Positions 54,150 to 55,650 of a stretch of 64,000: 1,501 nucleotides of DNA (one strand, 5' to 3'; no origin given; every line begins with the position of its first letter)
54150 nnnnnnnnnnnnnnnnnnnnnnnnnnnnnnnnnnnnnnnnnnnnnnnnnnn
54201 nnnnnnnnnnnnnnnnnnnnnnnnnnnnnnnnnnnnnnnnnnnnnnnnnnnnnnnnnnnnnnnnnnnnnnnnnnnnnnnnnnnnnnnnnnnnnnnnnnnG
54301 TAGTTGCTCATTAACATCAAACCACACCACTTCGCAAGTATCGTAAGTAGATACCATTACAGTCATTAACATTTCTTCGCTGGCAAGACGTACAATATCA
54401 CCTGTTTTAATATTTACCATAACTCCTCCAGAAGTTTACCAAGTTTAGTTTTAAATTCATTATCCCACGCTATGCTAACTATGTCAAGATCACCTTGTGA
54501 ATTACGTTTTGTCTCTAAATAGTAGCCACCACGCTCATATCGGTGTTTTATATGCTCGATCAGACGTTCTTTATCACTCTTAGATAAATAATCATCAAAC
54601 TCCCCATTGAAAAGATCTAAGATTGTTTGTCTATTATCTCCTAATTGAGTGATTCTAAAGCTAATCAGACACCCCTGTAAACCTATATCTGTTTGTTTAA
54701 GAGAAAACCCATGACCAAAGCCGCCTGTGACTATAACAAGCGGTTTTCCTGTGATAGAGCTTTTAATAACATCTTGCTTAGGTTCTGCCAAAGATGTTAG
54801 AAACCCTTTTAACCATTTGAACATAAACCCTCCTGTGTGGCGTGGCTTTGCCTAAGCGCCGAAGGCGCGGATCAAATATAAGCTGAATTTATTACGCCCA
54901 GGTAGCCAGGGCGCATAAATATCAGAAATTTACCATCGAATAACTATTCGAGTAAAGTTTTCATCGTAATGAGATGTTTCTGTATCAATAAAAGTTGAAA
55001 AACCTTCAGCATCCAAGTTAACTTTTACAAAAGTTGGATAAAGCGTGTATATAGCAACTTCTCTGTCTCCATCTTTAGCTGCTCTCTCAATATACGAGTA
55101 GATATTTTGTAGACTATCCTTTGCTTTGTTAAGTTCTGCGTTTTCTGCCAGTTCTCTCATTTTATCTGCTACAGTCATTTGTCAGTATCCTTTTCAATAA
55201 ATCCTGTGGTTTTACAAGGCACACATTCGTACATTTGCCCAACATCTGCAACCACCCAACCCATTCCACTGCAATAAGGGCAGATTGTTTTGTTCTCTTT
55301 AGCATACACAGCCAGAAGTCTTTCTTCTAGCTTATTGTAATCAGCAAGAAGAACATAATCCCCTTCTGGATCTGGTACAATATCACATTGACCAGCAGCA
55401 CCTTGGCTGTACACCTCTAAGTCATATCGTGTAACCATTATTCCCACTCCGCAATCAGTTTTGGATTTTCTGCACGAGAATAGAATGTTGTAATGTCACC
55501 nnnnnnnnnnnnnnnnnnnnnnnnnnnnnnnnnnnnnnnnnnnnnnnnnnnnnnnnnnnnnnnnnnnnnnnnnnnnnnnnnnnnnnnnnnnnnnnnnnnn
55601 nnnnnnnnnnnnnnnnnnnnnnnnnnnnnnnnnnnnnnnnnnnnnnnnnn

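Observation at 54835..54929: GC-rich structured intergenic element in an AT-rich gene array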

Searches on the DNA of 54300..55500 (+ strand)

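Call 4: search_dna_similar(query=window:54300-55500:+, collection=phages, mode=near, max_rows=30)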
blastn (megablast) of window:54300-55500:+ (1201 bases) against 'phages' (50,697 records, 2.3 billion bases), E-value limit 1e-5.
Records with a match: 53; places in all: 53; records where one place covers at least 80% of the query: 53.
Best place of each record, by identity: >=99% 4; 95-99% 49.
By first word of the organism name: Escherichia 43; Campylobacter 4; Justusliebigvirus 3; Enterobacteria 1; Salmonella 1; Serratia 1.
By host as written in the record: Escherichia coli 9; Escherichia coli K-12 MG1655 8; - 6; Campylobacter jejuni 4; Escherichia coli K-12 4; Escherichia sp. 3; shiga toxin-producing Escherichia coli 2; Escherichia coli DH5a 2; and 14 more.
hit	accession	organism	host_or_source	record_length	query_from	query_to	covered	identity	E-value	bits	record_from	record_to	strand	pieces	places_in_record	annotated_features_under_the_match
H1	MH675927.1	Escherichia phage vB_vPM_PD114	Escherichia coli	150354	1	1201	100%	99.4%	0e+0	2180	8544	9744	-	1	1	hypothetical protein (x5)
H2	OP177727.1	Escherichia phage pEC-M2929-1AR.1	Escherichia coli M2929-1AR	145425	1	1201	100%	99.3%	0e+0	2174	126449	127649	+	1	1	hypothetical protein (x5)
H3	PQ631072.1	Escherichia phage EC.P2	Escherichia coli CVCC198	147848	1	1201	100%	99.2%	0e+0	2163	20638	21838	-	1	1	hypothetical protein (x5)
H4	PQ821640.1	Escherichia phage SD2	Escherichia sp.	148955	1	1201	100%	99.0%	0e+0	2152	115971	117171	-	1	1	SD2000185: hypothetical protein | SD2000183: hypothetical protein | SD2000184: hypothetical protein | SD2000186: hypothetical protein | SD2000182: hypothetical protein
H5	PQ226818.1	Escherichia phage vB_EcoM_AMO3598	Escherichia sp.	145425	1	1201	100%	98.9%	0e+0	2146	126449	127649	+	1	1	hypothetical protein (x5)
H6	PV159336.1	Escherichia phage W22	Escherichia sp.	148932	1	1201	100%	98.8%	0e+0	2141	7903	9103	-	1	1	W22000027: hypothetical protein | W22000025: hypothetical protein | W22000026: hypothetical protein | W22000028: hypothetical protein | W22000024: hypothetical protein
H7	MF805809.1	Escherichia phage vB_EcoM_PHB05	shiga toxin-producing Escherichia coli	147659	1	1201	100%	98.6%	0e+0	2124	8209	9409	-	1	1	hypothetical protein (x5)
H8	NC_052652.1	Escherichia phage vB_EcoM_PHB05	shiga toxin-producing Escherichia coli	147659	1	1201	100%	98.6%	0e+0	2124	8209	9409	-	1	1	hypothetical protein (x5)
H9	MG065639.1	Campylobacter phage A150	Campylobacter jejuni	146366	1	1201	100%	98.5%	0e+0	2119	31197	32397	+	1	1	record has no annotation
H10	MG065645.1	Campylobacter phage A145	Campylobacter jejuni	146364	1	1201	100%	98.5%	0e+0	2119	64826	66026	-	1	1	record has no annotation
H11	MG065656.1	Campylobacter phage C3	Campylobacter jejuni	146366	1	1201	100%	98.5%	0e+0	2119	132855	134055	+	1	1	record has no annotation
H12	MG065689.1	Campylobacter phage A110a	Campylobacter jejuni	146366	1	1201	100%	98.5%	0e+0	2119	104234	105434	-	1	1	record has no annotation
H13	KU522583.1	Enterobacteria phage ECGD1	-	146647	1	1201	100%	98.4%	0e+0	2113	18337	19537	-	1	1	hypothetical protein (x5)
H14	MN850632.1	Escherichia phage alia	Escherichia coli K-12 MG1655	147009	1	1201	100%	98.1%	0e+0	2091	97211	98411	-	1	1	hypothetical protein (x5)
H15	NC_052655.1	Escherichia phage alia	Escherichia coli K-12 MG1655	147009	1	1201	100%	98.1%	0e+0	2091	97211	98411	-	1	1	hypothetical protein (x5)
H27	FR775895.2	Escherichia phage phi92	Escherichia coli K92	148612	1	1201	100%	97.0%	0e+0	2019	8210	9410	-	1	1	PHI92_gene_027: Phi92_gp027 | PHI92_gene_025: Phi92_gp025 | PHI92_gene_026: Phi92_gp026 | PHI92_gene_028: Phi92_gp028 | PHI92_gene_024: Phi92_gp024 | and 4 other names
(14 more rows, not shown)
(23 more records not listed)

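Call 9: get_annotated_region(hit=H27, flank=3000)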
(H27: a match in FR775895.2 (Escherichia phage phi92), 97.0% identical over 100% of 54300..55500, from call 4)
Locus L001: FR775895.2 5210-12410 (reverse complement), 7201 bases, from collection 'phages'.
description: Enterobacteria phage phi92, complete genome.
organism: Escherichia phage phi92 (NCBI taxid 948870)
taxonomy: Viruses; Duplodnaviria; Heunggongvirae; Uroviricota; Caudoviricetes; Stephanstirmvirinae; Justusliebigvirus; Justusliebigvirus phi92
host: Escherichia coli K92; source: -; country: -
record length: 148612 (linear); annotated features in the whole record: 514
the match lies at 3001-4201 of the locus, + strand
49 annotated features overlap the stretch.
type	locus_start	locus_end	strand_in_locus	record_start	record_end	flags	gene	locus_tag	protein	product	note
CDS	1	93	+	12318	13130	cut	PHI92_gene_038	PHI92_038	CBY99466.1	Phi92_gp038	predicted NAD-dependent deacetylase (Sir2-like) fold; 70.7% sequence similarity to ADP02504.1: gp109 from Salmonella ...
regulatory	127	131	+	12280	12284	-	PHI92_gene_037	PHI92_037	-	ribosome_binding_site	rbs motif: AGGAG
CDS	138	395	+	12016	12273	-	PHI92_gene_037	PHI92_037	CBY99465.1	Phi92_gp037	hypothetical protein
CDS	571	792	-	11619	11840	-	PHI92_gene_036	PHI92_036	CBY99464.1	Phi92_gp036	hypothetical protein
regulatory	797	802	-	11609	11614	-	PHI92_gene_036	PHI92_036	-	ribosome_binding_site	rbs motif: AGGAGG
CDS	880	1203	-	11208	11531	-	PHI92_gene_035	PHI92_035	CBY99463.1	Phi92_gp035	hypothetical protein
regulatory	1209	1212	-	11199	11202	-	PHI92_gene_035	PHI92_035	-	ribosome_binding_site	rbs motif: AGGA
CDS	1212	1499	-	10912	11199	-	PHI92_gene_034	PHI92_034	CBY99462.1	Phi92_gp034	hypothetical protein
regulatory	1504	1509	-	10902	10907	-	PHI92_gene_034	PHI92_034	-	ribosome_binding_site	rbs motif: AGGAGG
CDS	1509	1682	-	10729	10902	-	PHI92_gene_033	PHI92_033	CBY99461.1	Phi92_gp033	predicted zinc finger-containing protein; hypothetical protein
regulatory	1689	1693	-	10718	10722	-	PHI92_gene_033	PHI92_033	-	ribosome_binding_site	rbs motif: AGGAG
CDS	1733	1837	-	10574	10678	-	PHI92_gene_032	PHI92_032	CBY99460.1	Phi92_gp032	hypothetical protein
CDS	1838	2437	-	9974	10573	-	PHI92_gene_031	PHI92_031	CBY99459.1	Phi92_gp031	hypothetical protein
regulatory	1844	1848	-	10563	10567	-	PHI92_gene_032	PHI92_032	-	ribosome_binding_site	rbs motif: AGGAG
regulatory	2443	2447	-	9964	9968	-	PHI92_gene_031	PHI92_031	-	ribosome_binding_site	rbs motif: AGGAG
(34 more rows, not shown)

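Call 10: search_dna_similar(query=window:54700-55050:+, collection=phages, mode=distant, max_rows=60, rows=spread)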
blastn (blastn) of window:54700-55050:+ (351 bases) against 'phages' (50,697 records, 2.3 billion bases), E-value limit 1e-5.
Records with a match: 53; places in all: 53; records where one place covers at least 80% of the query: 53.
Best place of each record, by identity: >=99% 14; 95-99% 39.
By first word of the organism name: Escherichia 43; Campylobacter 4; Justusliebigvirus 3; Enterobacteria 1; Salmonella 1; Serratia 1.
By host as written in the record: Escherichia coli 9; Escherichia coli K-12 MG1655 8; - 6; Campylobacter jejuni 4; Escherichia coli K-12 4; Escherichia sp. 3; Escherichia coli DH5a 2; shiga toxin-producing Escherichia coli 2; and 14 more.
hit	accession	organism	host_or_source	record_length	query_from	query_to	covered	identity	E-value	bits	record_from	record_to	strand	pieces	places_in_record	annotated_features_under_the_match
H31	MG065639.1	Campylobacter phage A150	Campylobacter jejuni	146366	1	351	100%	99.7%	4e-178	629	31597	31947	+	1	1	record has no annotation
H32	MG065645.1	Campylobacter phage A145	Campylobacter jejuni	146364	1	351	100%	99.7%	4e-178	629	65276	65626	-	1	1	record has no annotation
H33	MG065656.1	Campylobacter phage C3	Campylobacter jejuni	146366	1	351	100%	99.7%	4e-178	629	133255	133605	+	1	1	record has no annotation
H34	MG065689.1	Campylobacter phage A110a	Campylobacter jejuni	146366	1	351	100%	99.7%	4e-178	629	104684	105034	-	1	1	record has no annotation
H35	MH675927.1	Escherichia phage vB_vPM_PD114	Escherichia coli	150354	1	351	100%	99.7%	4e-178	629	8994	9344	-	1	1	hypothetical protein (x2)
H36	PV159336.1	Escherichia phage W22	Escherichia sp.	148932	1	351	100%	99.4%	4e-177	625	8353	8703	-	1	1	W22000027: hypothetical protein | W22000026: hypothetical protein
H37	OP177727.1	Escherichia phage pEC-M2929-1AR.1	Escherichia coli M2929-1AR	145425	1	351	100%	99.4%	4e-177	625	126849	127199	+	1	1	hypothetical protein (x2)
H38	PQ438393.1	Escherichia phage vB_Eco_J-01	Escherichia coli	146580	1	350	100%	99.7%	1e-177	627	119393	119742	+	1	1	hypothetical protein (x2)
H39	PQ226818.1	Escherichia phage vB_EcoM_AMO3598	Escherichia sp.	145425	1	350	100%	99.4%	2e-176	623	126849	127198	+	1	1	hypothetical protein (x2)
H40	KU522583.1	Enterobacteria phage ECGD1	-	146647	1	350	100%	99.4%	2e-176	623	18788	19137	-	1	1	hypothetical protein (x2)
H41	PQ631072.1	Escherichia phage EC.P2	Escherichia coli CVCC198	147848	1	351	100%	99.1%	2e-175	620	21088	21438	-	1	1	hypothetical protein (x2)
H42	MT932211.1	Escherichia phage VEcB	Escherichia coli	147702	1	351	100%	99.1%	2e-175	620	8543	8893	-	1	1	hypothetical protein (x2)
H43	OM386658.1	Escherichia phage vB_EcoM_ESCO32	Escherichia coli DH5a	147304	1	351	100%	99.1%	2e-175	620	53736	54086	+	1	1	hypothetical protein (x2)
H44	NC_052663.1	Escherichia phage VEcB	Escherichia coli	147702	1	351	100%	99.1%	2e-175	620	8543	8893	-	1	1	hypothetical protein (x2)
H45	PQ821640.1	Escherichia phage SD2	Escherichia sp.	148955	1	351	100%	98.9%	2e-174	616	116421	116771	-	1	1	SD2000185: hypothetical protein | SD2000184: hypothetical protein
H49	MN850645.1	Escherichia phage outra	Escherichia coli K-12 MG1655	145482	1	351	100%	98.6%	1e-172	611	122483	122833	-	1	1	hypothetical protein (x2)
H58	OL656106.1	Salmonella phage UAB_1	Salmonella enterica subsp. enterica ...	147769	1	351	100%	98.3%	4e-171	605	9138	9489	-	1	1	hypothetical protein (x2)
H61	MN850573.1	Escherichia phage muut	Escherichia coli K-12 MG1655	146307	1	351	100%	98.3%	1e-171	607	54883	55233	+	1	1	hypothetical protein (x2)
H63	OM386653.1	Escherichia phage vB_EcoM_ESCO8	Escherichia coli APEC BEN3573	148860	1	351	100%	98.3%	1e-171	607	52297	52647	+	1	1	hypothetical protein (x2)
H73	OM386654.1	Escherichia phage vB_EcoM_ESCO9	Escherichia coli DH5a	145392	1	351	100%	98.0%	5e-170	602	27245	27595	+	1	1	hypothetical protein (x2)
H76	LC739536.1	Escherichia phage phiWec187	Escherichia coli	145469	1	351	100%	98.0%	5e-170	602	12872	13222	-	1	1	hypothetical protein (x2)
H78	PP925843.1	Escherichia phage VivaForever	Escherichia coli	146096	1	351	100%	97.7%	6e-169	598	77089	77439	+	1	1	hypothetical protein (x2)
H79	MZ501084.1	Escherichia phage JohannJBalmer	Escherichia coli K-12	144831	1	351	100%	97.7%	6e-169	598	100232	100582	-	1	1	putative transcription factor (x2)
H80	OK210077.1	Serratia phage KKP_3264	Serratia fonticola KKP3084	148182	1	351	100%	97.7%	6e-169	598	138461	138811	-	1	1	hypothetical protein (x2)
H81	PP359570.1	Escherichia phage ALITA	Escherichia coli K-12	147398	1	351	100%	97.7%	6e-169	598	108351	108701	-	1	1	hypothetical protein (x2)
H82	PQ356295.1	Escherichia phage KKE7M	Escherichia coli W3350 (Yale CGSC)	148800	1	350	100%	98.0%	2e-169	600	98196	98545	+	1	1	hypothetical protein (x2)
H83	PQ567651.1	Escherichia phage cardinal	Escherichia coli E008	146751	1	351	100%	97.4%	9e-167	591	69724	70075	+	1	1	hypothetical protein (x2)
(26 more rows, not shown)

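Call 29: get_annotated_region(hit=H83, flank=600)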
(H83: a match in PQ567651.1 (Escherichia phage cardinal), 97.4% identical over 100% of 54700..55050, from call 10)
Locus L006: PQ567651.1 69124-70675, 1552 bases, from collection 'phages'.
description: Escherichia phage cardinal, complete genome.
organism: Escherichia phage cardinal (NCBI taxid 3384775)
taxonomy: Viruses; Duplodnaviria; Heunggongvirae; Uroviricota; Caudoviricetes; Stephanstirmvirinae; Justusliebigvirus
host: Escherichia coli E008; source: wastewater from Codiga Recovery Center at Stanford University; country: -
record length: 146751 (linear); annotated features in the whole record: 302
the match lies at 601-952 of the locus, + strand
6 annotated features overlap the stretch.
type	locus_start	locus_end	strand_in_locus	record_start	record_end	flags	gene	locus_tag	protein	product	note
CDS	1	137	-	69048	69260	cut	-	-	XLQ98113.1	hypothetical protein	-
CDS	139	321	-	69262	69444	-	-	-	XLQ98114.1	hypothetical protein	-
CDS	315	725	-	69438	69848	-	-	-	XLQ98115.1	hypothetical protein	-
CDS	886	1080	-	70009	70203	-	-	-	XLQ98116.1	hypothetical protein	-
CDS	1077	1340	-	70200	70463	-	-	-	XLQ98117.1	hypothetical protein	-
CDS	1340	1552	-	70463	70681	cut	-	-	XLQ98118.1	hypothetical protein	-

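Call 30: get_annotated_region(hit=H82, flank=600)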
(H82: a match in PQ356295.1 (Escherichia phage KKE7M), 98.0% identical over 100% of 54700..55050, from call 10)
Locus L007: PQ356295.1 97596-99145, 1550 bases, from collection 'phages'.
description: Escherichia phage KKE7M, complete genome.
organism: Escherichia phage KKE7M (NCBI taxid 3366623)
taxonomy: Viruses; Duplodnaviria; Heunggongvirae; Uroviricota; Caudoviricetes; Stephanstirmvirinae; Justusliebigvirus
host: Escherichia coli W3350 (Yale CGSC); source: drainage water; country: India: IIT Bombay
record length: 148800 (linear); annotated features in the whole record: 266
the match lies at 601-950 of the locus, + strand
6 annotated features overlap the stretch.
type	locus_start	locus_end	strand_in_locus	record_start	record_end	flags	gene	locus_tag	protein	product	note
CDS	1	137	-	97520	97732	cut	-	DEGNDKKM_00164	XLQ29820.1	hypothetical protein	-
CDS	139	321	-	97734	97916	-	-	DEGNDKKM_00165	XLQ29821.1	hypothetical protein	-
CDS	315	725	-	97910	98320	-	-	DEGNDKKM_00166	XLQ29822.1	hypothetical protein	-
CDS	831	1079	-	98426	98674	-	-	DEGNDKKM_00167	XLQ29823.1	hypothetical protein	-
CDS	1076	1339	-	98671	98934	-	-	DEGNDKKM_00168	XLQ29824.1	hypothetical protein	-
CDS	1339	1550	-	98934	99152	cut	-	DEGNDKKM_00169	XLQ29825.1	hypothetical protein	-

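Call 31: get_annotated_region(hit=H81, flank=600)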
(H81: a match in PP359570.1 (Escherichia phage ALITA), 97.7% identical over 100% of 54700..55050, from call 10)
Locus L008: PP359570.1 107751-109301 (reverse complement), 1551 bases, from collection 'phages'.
description: Escherichia phage ALITA, complete genome.
organism: Escherichia phage ALITA (NCBI taxid 3125909)
taxonomy: Viruses; Duplodnaviria; Heunggongvirae; Uroviricota; Caudoviricetes; Stephanstirmvirinae; Justusliebigvirus
host: Escherichia coli K-12; source: Odra river; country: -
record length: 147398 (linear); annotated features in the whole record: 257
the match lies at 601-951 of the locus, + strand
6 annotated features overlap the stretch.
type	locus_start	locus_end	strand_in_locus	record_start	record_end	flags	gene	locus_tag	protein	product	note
CDS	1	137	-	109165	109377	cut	-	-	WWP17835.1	membrane protein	-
CDS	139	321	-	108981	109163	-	-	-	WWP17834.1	hypothetical protein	-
CDS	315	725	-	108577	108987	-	-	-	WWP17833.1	hypothetical protein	-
CDS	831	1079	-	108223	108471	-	-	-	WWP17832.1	hypothetical protein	-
CDS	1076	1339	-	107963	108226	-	-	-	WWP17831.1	hypothetical protein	-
CDS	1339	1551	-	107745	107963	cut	-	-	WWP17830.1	hypothetical protein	-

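Call 32: get_annotated_region(hit=H80, flank=600)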
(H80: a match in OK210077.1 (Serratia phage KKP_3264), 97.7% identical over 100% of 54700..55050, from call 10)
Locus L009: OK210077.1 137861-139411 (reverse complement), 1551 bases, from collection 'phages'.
description: Serratia phage KKP_3264, complete genome.
organism: Serratia phage KKP_3264 (NCBI taxid 2875970)
taxonomy: Viruses; Duplodnaviria; Heunggongvirae; Uroviricota; Caudoviricetes; Stephanstirmvirinae; Justusliebigvirus
host: Serratia fonticola KKP3084; source: municipal sewage; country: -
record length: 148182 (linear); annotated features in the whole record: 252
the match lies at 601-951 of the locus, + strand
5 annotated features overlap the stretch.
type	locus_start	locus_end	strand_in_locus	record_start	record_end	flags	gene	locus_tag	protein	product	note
CDS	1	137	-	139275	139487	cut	-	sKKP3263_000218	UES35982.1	hypothetical protein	-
CDS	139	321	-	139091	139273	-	-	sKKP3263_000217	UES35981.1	hypothetical protein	-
CDS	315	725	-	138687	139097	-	-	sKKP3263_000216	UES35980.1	hypothetical protein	-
CDS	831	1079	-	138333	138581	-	-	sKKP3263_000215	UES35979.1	hypothetical protein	-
CDS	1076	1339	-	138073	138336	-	-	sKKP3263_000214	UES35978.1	hypothetical protein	-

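Call 33: get_annotated_region(hit=H79, flank=600)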
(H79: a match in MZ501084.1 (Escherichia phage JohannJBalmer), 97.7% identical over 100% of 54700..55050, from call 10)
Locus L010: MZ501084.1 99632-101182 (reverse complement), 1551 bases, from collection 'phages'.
description: Escherichia phage JohannJBalmer, complete genome.
organism: Escherichia phage JohannJBalmer (NCBI taxid 2852034)
taxonomy: Viruses; Duplodnaviria; Heunggongvirae; Uroviricota; Caudoviricetes; Stephanstirmvirinae; Justusliebigvirus
host: Escherichia coli K-12; source: Rhine river; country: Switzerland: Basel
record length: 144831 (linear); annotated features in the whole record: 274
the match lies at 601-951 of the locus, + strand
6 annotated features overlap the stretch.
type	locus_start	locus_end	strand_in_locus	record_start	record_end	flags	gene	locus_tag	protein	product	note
CDS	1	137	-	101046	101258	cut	-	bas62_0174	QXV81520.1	hypothetical protein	-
CDS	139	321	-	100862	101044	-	-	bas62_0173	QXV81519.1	hypothetical protein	-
CDS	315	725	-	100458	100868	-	-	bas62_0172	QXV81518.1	putative transcription factor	-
CDS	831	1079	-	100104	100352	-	-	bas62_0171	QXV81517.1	putative transcription factor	-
CDS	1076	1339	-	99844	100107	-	-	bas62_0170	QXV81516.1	putative DNA-binding protein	-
CDS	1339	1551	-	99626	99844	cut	-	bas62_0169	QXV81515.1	hypothetical protein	-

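Call 34: get_annotated_region(hit=H78, flank=600)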
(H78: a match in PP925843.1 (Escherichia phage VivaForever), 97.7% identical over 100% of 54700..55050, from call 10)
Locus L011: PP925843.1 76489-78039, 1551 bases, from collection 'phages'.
description: Escherichia phage VivaForever, complete genome.
organism: Escherichia phage VivaForever (NCBI taxid 3233712)
taxonomy: Viruses
host: Escherichia coli; source: dog poop; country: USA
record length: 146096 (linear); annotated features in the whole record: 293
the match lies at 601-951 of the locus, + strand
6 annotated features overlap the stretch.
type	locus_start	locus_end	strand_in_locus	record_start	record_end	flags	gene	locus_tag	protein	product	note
CDS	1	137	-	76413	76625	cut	-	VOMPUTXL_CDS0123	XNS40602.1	membrane protein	-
CDS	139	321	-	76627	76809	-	-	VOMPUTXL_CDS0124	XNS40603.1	hypothetical protein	-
CDS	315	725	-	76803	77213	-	-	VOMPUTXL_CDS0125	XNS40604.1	hypothetical protein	-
CDS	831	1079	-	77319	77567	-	-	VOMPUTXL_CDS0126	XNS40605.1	hypothetical protein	-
CDS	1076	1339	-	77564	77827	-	-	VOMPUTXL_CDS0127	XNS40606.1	hypothetical protein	-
CDS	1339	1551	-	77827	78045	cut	-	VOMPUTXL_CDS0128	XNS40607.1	hypothetical protein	-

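Call 35: get_annotated_region(hit=H76, flank=600)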
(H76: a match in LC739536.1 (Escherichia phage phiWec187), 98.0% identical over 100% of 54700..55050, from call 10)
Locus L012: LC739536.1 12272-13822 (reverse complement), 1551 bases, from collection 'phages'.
description: Escherichia phage phiWec187 DNA, complete genome.
organism: Escherichia phage phiWec187 (NCBI taxid 2992783)
taxonomy: Viruses; Duplodnaviria; Heunggongvirae; Uroviricota; Caudoviricetes; Stephanstirmvirinae; Justusliebigvirus
host: Escherichia coli; source: sewage from a pig farm; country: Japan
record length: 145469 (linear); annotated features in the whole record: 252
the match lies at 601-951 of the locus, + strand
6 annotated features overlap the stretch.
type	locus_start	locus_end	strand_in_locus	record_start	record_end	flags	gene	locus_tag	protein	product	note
CDS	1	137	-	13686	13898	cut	-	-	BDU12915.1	hypothetical protein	-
CDS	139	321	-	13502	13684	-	-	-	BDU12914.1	hypothetical protein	-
CDS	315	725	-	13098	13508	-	-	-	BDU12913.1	hypothetical protein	-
CDS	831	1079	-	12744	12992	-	-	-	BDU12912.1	hypothetical protein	-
CDS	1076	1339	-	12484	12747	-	-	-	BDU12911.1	hypothetical protein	-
CDS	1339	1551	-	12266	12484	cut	-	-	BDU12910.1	hypothetical protein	-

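Call 36: get_annotated_region(hit=H73, flank=600)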
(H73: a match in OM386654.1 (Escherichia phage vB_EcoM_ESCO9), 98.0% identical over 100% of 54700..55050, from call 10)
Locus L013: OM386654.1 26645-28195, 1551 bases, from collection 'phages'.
description: Escherichia phage vB_EcoM_ESCO9, complete genome.
organism: Escherichia phage vB_EcoM_ESCO9 (NCBI taxid 2918876)
taxonomy: Viruses; Duplodnaviria; Heunggongvirae; Uroviricota; Caudoviricetes; Stephanstirmvirinae; Justusliebigvirus
host: Escherichia coli DH5a; source: chicken cecal content; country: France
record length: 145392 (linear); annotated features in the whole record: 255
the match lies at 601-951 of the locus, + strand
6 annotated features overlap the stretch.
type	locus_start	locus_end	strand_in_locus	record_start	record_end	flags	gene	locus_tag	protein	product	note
CDS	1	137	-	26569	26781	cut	-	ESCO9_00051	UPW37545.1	hypothetical protein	-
CDS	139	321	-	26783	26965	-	-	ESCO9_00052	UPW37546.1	hypothetical protein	-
CDS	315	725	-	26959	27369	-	-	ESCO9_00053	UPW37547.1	hypothetical protein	-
CDS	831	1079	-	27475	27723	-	-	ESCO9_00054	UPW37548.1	hypothetical protein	-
CDS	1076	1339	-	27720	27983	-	-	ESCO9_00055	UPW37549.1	hypothetical protein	-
CDS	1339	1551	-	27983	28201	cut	-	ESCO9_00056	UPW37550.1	hypothetical protein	-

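Call 37: get_annotated_region(hit=H61, flank=600)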
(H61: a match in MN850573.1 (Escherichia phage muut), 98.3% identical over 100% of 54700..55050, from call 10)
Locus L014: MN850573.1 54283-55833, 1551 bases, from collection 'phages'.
description: Escherichia phage muut, complete genome.
organism: Escherichia phage muut (NCBI taxid 2696426)
taxonomy: Viruses; Duplodnaviria; Heunggongvirae; Uroviricota; Caudoviricetes; Stephanstirmvirinae; Justusliebigvirus; Justusliebigvirus muut
host: Escherichia coli K-12 MG1655; source: wastewater; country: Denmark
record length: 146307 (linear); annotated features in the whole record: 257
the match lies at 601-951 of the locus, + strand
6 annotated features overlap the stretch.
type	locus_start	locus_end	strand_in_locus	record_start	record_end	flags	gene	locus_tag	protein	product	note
CDS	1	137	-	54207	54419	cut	-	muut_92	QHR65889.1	hypothetical protein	Hypothetical protein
CDS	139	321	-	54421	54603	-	-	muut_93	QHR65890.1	hypothetical protein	PVOGs: VOG6269; Hypothetical protein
CDS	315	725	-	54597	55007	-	-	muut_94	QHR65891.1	hypothetical protein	Hypothetical protein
CDS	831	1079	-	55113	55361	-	-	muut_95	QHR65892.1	hypothetical protein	PVOGs: VOG0468; Hypothetical protein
CDS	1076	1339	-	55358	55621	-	-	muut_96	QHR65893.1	hypothetical protein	Hypothetical protein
CDS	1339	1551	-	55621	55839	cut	-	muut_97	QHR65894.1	hypothetical protein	Hypothetical protein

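Call 38: get_annotated_region(hit=H58, flank=600)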
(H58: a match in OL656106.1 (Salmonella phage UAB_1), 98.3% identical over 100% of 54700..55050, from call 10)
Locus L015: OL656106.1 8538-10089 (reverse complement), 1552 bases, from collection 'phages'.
description: Salmonella phage UAB_1, complete genome.
organism: Salmonella phage UAB_1 (NCBI taxid 2862112)
taxonomy: Viruses; Duplodnaviria; Heunggongvirae; Uroviricota; Caudoviricetes; Stephanstirmvirinae; Justusliebigvirus
host: Salmonella enterica subsp. enterica serovar Typhimurium strain LB5000; source: hen houses infested with Salmonella; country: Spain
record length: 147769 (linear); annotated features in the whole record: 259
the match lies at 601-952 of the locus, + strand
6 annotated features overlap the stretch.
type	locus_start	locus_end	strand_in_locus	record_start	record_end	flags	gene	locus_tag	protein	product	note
CDS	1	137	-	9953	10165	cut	-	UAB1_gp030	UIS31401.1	hypothetical protein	similar to Enterobacteria phage ECGD1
CDS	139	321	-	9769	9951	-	-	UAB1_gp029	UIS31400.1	hypothetical protein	similar to Enterobacteria phage phi92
CDS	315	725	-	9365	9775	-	-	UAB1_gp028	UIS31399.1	hypothetical protein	similar to nterobacteria phage ECGD1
CDS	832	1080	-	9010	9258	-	-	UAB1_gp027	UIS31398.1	hypothetical protein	similar to Enterobacteria phage phi92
CDS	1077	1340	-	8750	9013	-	-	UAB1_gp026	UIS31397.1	hypothetical protein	similar to Enterobacteria phage phi92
CDS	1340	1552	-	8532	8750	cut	-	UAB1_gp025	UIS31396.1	hypothetical protein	similar to Enterobacteria phage phi92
